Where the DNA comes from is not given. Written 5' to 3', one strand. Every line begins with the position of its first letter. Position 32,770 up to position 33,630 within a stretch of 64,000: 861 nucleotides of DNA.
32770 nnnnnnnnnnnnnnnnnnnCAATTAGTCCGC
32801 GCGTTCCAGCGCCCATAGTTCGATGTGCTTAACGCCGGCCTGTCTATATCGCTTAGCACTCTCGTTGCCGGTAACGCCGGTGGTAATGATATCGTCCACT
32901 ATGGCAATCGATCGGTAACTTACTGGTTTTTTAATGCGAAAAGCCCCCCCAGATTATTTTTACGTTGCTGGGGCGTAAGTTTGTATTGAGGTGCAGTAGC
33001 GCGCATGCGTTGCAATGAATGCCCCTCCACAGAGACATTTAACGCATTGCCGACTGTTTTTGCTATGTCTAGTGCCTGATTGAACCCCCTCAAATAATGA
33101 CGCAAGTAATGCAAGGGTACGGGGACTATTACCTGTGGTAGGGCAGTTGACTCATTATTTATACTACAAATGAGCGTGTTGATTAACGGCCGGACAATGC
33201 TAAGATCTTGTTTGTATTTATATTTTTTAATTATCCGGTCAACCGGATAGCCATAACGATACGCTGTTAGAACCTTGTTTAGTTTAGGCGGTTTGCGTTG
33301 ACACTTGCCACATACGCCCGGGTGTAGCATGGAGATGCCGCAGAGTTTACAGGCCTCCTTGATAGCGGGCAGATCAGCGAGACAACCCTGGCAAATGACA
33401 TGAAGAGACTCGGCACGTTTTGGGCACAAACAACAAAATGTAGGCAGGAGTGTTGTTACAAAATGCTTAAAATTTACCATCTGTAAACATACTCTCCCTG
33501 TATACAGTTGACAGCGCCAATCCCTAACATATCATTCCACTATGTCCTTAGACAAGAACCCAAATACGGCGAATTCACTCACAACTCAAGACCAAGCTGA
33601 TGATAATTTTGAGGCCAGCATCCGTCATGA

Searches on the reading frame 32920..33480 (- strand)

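Call 20: search_protein_families(library=ncbifam, proteins=[window:32920-33480:-], max_evalue=0.001)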
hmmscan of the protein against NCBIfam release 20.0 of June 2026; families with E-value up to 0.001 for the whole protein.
window:32920-33480:- (186 aa): 2 families
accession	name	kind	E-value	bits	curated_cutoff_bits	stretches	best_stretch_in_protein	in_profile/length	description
NF008616.0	PRK11595.1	equivalog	7.7e-30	104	304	1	13-184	5-182/227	DNA utilization protein GntX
TIGR00201.1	comF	subfamily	1.4e-18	67.5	233.55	1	16-185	1-147/190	ComF family protein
